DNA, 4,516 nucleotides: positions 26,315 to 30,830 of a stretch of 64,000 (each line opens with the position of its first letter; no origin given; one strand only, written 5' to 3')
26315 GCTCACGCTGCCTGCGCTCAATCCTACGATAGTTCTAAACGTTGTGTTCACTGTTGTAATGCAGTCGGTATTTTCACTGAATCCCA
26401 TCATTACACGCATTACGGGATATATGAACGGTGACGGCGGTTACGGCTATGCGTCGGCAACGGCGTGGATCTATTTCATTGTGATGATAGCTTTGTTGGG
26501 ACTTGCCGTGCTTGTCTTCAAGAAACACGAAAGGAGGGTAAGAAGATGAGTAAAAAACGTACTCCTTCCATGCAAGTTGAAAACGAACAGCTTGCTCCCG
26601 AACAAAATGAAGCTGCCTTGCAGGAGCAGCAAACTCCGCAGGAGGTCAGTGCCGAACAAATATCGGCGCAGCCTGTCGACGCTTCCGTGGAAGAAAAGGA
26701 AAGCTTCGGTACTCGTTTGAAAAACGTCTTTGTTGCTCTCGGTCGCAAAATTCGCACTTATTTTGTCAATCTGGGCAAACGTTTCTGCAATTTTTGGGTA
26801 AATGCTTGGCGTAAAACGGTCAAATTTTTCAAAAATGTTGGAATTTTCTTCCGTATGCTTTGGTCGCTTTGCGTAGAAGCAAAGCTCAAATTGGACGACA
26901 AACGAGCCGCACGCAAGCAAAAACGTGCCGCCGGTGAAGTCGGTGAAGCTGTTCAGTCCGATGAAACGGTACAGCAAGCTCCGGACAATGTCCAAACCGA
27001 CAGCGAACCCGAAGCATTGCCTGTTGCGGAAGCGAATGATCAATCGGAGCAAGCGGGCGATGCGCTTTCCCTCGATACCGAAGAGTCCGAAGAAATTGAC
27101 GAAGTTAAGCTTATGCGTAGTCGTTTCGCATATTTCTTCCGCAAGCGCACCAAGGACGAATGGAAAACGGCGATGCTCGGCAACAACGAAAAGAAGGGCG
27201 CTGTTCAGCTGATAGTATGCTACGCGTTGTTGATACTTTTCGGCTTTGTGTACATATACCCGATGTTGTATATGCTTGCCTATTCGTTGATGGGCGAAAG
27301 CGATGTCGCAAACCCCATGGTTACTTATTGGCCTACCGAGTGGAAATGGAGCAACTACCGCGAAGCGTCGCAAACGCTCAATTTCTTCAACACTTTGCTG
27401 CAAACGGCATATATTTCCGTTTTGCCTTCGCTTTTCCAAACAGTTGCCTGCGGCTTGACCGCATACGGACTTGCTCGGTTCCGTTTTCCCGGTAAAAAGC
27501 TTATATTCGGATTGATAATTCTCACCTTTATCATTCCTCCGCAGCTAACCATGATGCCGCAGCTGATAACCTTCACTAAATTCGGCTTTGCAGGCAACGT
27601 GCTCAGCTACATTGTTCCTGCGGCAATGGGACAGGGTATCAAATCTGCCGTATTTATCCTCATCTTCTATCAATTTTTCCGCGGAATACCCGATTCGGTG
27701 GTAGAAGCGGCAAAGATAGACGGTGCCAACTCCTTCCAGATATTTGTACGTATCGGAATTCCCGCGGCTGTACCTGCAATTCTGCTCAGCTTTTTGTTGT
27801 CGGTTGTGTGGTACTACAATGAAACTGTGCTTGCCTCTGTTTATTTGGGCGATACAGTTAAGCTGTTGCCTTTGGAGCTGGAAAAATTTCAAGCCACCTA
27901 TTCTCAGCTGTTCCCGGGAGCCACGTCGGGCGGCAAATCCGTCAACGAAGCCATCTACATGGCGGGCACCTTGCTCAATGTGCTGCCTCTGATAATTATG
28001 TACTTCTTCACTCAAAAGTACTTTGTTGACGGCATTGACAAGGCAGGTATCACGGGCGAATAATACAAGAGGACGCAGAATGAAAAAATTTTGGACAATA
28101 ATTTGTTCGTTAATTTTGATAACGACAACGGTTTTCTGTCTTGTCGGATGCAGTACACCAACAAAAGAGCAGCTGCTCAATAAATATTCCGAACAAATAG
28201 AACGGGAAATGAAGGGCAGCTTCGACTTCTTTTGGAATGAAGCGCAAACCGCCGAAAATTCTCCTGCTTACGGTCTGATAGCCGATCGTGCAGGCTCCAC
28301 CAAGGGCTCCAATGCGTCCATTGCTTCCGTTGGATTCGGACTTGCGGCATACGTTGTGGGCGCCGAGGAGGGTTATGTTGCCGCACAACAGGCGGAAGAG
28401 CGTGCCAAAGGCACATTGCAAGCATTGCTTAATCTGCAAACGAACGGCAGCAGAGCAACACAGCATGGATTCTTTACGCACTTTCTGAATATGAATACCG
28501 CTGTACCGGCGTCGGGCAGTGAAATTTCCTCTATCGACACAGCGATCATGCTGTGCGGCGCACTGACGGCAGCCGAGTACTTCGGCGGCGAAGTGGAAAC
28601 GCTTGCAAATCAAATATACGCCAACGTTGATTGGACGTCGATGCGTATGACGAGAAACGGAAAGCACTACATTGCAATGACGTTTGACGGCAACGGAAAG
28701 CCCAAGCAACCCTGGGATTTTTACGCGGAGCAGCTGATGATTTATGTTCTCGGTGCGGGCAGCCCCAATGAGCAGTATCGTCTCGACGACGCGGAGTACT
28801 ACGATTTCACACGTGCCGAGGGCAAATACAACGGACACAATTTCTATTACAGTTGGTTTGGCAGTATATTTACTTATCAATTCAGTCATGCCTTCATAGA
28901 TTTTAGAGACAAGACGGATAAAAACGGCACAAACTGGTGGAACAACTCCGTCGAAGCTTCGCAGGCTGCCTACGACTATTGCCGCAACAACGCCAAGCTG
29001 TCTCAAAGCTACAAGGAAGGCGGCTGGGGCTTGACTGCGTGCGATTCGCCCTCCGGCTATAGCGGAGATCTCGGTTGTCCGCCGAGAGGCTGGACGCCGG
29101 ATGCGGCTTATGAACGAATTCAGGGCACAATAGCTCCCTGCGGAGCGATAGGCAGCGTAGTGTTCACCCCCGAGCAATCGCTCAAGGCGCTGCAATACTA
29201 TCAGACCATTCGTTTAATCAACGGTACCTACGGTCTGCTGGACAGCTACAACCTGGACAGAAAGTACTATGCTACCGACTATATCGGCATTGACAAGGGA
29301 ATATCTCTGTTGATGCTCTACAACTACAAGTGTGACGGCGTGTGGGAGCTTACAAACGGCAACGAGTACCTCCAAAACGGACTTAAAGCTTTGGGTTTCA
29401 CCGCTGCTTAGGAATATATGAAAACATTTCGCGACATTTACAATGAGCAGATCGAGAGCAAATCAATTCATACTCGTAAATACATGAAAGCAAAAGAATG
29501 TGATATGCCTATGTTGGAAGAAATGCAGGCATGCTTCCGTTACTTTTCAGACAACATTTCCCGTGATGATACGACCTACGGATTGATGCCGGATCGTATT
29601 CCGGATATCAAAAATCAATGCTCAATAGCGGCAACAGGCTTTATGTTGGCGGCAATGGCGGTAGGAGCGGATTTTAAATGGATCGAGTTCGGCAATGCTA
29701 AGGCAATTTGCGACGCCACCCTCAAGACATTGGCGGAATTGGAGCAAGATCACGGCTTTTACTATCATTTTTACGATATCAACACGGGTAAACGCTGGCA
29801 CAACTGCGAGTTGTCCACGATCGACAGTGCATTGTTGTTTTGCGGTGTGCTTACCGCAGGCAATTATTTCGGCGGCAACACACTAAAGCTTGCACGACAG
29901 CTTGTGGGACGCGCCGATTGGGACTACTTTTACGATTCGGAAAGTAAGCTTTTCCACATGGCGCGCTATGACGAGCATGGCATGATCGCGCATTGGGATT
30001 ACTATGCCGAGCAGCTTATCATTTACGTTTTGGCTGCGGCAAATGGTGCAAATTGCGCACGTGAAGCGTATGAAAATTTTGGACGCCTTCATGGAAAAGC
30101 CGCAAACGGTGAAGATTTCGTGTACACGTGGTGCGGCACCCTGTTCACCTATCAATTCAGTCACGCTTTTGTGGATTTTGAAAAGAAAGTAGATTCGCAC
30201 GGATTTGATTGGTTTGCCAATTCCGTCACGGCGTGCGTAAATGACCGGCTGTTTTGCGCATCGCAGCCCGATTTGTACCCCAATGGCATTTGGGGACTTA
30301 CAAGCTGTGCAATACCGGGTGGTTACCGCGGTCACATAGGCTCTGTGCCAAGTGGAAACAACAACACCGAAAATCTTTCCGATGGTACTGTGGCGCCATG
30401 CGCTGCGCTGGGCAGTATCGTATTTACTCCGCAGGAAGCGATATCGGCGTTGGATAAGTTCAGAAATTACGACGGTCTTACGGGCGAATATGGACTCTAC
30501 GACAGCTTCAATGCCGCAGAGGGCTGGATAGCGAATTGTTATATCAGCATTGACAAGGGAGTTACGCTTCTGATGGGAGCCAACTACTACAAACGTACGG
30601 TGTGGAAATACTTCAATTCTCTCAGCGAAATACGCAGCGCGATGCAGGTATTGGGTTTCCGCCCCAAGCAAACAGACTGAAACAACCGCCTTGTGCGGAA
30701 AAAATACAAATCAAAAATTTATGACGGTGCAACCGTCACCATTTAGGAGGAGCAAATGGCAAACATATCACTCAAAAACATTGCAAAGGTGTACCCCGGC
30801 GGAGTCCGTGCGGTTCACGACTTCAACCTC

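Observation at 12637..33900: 13-gene glycan operon with duplicated importer parts, one ATPase and a GH94 / GH3 / 2x GH144-like enzyme set: possible beta-1,2-glucan (or other beta-glucan) locus of non-canonical composition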

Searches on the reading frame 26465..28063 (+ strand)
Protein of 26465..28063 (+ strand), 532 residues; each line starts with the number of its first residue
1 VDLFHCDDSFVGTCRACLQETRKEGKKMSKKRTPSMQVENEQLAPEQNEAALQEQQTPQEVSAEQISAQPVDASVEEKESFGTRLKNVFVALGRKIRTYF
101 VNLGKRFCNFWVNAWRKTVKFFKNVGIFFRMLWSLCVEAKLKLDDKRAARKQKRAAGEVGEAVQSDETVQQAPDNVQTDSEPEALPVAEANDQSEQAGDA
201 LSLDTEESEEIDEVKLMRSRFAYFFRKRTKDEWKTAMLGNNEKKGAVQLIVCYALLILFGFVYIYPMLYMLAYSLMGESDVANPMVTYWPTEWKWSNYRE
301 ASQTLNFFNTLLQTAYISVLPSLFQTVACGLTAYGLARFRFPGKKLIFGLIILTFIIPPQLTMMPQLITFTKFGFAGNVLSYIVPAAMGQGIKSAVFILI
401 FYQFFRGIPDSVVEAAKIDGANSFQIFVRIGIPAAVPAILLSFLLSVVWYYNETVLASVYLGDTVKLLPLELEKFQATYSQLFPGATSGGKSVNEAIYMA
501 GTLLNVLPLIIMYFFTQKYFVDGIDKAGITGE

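Call 4: search_protein_families(library=pfam, proteins=[window:26465-28063:+], max_evalue=0.01)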
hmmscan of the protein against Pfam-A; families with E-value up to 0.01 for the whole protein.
window:26465-28063:+ (532 aa): 1 family
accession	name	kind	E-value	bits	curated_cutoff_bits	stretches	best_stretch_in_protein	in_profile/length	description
PF00528.27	BPD_transp_1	-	4.2e-16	59.6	26.4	1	332-523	7-181/184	Binding-protein-dependent transport system inner membrane component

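Call 43: search_protein_families(library=ncbifam, proteins=[window:26465-28063:+], max_evalue=0.001)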
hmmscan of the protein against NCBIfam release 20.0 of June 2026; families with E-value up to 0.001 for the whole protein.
window:26465-28063:+ (532 aa): 19 families
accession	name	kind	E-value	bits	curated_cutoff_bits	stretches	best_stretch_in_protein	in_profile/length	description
NF040932.1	ABC_arch_GlcU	equivalog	1.5e-17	64.2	340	1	252-528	5-268/272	glucose ABC transporter permease GlcU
NF008210.0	PRK10973.1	equivalog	2.1e-17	63.7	297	1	250-524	10-276/281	sn-glycerol-3-phosphate ABC transporter permease UgpE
NF008231.0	PRK10998.1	equivalog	4.7e-16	59.2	261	1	245-530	9-295/296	maltose ABC transporter permease MalG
NF007047.0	PRK09500.1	equivalog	3.5e-14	53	326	1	262-472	12-218/257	spermidine/putrescine ABC transporter permease PotC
TIGR01581.1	Mo_ABC_porter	hypoth_equivalog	1.2e-10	41.2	210.3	1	312-446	27-167/225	ABC transporter permease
TIGR00969.1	3a0106s02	subfamily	8.5e-10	38.5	240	1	294-447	46-208/272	sulfate ABC transporter permease subunit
NF011624.0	PRK15050.1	equivalog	1.5e-09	37.4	247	1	405-486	184-264/297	2-aminoethylphosphonate ABC transporter permease subunit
NF006939.0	PRK09421.1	equivalog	1e-08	34.9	262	1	312-446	16-157/230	molybdate ABC transporter permease subunit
TIGR02141.1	modB_ABC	equivalog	1.5e-08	34.6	182.6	1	317-446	6-144/208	molybdate ABC transporter permease subunit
TIGR02139.1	permease_CysT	equivalog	3.7e-08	33.3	246.1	1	291-446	32-196/265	sulfate ABC transporter permease subunit CysT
NF040931.1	ABC_arch_GlcT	equivalog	9.1e-08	32.1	360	1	397-448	158-209/278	glucose ABC transporter permease GlcT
NF008208.0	PRK10971.1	equivalog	2.6e-07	30.4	415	1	313-448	62-206/277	sulfate/thiosulfate ABC transporter permease CysT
NF007889.0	PRK10592.1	equivalog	7.9e-06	25.7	476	1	255-471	14-229/281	putrescine ABC transporter permease PotI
TIGR03226.1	PhnU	equivalog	2.6e-05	23.8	283.45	0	405-470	202-267/311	2-aminoethylphosphonate ABC transporter permease subunit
TIGR02140.1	permease_CysW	equivalog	0.00021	20.9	329.1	0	325-450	63-197/261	sulfate ABC transporter permease subunit CysW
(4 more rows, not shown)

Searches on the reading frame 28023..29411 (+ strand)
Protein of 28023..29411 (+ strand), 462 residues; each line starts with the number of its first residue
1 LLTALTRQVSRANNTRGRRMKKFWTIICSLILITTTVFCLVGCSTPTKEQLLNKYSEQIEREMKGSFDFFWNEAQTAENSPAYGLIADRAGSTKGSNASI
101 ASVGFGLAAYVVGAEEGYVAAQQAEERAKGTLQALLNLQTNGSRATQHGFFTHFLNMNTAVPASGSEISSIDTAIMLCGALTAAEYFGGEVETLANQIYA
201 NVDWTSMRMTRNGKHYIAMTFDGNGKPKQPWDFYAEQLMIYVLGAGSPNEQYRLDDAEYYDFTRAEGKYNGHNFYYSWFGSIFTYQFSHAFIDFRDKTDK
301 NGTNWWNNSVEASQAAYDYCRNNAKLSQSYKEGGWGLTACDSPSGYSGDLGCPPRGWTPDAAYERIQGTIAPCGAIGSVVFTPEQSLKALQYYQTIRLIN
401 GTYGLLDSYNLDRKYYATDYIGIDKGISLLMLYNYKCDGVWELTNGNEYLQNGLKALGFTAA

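Call 4: search_protein_families(library=pfam, proteins=[window:28023-29411:+], max_evalue=0.01)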
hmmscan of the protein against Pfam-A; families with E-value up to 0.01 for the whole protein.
window:28023-29411:+ (462 aa): 1 family
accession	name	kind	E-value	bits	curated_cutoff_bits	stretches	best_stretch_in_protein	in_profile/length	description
PF10091.15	Glycoamylase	-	8.7e-53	179.5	27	1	230-444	3-217/221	Putative glucoamylase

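Call 7: search_solved_structures(query=window:28023-29411:+, max_evalue=0.01)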
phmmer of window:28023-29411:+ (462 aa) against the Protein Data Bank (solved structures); distinct sequences matched with E-value up to 0.01: 8.
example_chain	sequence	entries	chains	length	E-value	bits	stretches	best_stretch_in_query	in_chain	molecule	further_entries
8xul_A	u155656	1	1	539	1.1e-48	169.6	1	59-461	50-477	XCC2207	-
4gl3_A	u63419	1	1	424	4.3e-33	118.2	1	59-461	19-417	putative glucoamylase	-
5gzh_A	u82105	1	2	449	1.4e-27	100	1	65-460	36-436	Endo-beta-1,2-glucanase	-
5gzk_A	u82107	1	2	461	1.6e-27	99.9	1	65-460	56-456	Uncharacterized protein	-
3eu8_A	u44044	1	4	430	5e-26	94.9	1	63-460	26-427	putative glucoamylase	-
4qt9_A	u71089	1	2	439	1.9e-20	76.5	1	64-460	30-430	putative glucoamylase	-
5z06_A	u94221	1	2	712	8.8e-20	74.4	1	61-456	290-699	BDI_3064 protein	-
8xuk_A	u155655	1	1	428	1.3e-11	47.4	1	95-349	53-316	H744_1c0222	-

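Call 43: search_protein_families(library=ncbifam, proteins=[window:28080-29411:+], max_evalue=0.001)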
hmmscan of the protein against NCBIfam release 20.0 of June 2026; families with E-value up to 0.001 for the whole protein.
window:28080-29411:+ (443 aa): 0 families

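Call 63: search_solved_structures(query=window:28080-29411:+, max_evalue=1e-20, show_alignments=4)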
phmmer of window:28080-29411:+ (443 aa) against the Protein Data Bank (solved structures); distinct sequences matched with E-value up to 1e-20: 5.
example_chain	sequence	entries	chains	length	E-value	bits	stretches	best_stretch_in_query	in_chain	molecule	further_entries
8xul_A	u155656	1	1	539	9.7e-49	169.8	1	40-442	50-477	XCC2207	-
4gl3_A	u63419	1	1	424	4e-33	118.4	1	40-442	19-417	putative glucoamylase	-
5gzh_A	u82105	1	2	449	1.3e-27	100.2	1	46-441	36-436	Endo-beta-1,2-glucanase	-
5gzk_A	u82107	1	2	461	1.5e-27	100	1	46-441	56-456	Uncharacterized protein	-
3eu8_A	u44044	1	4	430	4.6e-26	95.1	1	44-441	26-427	putative glucoamylase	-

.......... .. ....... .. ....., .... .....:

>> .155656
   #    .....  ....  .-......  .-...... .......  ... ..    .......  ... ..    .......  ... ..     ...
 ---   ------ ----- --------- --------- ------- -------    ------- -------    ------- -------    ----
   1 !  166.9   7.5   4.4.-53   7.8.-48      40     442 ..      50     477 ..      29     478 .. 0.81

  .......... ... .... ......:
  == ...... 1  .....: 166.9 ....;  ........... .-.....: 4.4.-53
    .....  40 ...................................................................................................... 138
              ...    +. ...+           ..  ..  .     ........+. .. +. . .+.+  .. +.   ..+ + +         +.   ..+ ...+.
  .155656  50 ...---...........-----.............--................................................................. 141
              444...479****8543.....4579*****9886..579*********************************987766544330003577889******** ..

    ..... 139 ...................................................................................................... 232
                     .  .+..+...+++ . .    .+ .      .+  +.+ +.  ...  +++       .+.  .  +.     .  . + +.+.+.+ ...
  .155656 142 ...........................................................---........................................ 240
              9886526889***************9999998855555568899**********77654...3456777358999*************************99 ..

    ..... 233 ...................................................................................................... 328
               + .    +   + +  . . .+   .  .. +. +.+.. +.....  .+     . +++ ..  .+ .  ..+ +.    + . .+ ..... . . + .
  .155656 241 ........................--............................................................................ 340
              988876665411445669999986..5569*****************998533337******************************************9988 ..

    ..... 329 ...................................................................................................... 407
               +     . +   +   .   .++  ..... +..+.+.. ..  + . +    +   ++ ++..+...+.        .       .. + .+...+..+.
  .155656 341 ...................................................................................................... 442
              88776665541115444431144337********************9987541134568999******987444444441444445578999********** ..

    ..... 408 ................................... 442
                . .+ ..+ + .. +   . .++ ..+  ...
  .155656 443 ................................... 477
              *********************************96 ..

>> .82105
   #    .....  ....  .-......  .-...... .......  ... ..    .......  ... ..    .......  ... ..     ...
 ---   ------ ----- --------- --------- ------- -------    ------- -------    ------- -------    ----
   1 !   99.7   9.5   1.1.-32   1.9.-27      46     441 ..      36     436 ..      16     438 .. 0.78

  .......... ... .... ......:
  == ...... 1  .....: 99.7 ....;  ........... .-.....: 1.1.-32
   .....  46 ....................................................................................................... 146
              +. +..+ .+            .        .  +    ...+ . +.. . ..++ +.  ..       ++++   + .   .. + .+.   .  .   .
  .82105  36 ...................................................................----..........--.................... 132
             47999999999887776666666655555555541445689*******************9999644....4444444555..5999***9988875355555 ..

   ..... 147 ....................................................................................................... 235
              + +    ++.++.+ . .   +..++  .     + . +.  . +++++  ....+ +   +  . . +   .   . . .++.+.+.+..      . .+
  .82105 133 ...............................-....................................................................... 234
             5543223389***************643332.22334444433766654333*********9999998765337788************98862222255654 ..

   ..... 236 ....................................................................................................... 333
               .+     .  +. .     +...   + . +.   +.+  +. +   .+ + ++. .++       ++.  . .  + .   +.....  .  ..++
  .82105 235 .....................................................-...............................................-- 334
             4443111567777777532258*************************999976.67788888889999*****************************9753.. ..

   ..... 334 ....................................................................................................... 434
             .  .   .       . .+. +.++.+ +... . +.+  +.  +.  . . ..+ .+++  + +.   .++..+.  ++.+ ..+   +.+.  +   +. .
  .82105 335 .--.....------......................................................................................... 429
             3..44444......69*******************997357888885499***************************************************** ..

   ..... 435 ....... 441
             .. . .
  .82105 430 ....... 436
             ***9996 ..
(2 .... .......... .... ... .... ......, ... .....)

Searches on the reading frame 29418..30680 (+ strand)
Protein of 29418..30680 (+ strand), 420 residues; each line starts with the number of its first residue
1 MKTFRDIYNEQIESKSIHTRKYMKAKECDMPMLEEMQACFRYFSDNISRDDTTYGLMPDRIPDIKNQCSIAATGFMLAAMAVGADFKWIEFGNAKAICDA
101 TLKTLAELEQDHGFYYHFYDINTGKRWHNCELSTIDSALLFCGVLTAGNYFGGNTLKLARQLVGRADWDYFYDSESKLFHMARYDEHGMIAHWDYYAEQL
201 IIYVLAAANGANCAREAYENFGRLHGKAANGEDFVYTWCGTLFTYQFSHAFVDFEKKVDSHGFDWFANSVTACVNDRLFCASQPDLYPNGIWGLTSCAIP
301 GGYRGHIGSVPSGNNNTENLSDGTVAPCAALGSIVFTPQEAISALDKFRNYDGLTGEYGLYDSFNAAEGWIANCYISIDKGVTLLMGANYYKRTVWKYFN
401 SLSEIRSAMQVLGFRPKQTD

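Call 5: search_protein_families(library=pfam, proteins=[window:29418-30680:+], max_evalue=0.01)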
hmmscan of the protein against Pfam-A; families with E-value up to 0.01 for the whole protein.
window:29418-30680:+ (420 aa): 1 family
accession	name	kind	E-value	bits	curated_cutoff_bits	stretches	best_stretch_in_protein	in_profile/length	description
PF10091.15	Glycoamylase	-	2.1e-50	171.7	27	1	192-401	3-219/221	Putative glucoamylase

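Call 8: search_solved_structures(query=window:29418-30680:+, max_evalue=0.01)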
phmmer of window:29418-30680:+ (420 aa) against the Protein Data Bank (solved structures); distinct sequences matched with E-value up to 0.01: 10.
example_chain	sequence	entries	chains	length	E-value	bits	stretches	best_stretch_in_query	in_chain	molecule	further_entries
8xul_A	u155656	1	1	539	5.9e-42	147.4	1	38-414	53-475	XCC2207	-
4qt9_A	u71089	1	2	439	2e-24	89.6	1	66-418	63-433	putative glucoamylase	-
4gl3_A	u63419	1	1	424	1.8e-23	86.4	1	36-415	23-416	putative glucoamylase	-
3eu8_A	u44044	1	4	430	9.3e-21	77.5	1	71-417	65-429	putative glucoamylase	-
5gzh_A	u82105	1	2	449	3.8e-20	75.5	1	66-415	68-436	Endo-beta-1,2-glucanase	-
5gzk_A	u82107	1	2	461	4.4e-20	75.3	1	66-415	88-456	Uncharacterized protein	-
5z06_A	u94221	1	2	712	2.4e-19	72.8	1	8-411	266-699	BDI_3064 protein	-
8rf9_A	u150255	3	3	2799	0.0037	19.5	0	62-140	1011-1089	Cyclic beta 1-2 glucan synthetase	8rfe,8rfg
8rf0_A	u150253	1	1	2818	0.0037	19.5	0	62-140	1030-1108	Cyclic beta-(1,2)-glucan synthase NdvB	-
8wy1_A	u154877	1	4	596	0.0075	18.5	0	37-147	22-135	Glycosyltransferase 36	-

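Call 43: search_protein_families(library=ncbifam, proteins=[window:29418-30680:+], max_evalue=0.001)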
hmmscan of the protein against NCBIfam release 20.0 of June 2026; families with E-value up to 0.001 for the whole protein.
window:29418-30680:+ (420 aa): 0 families
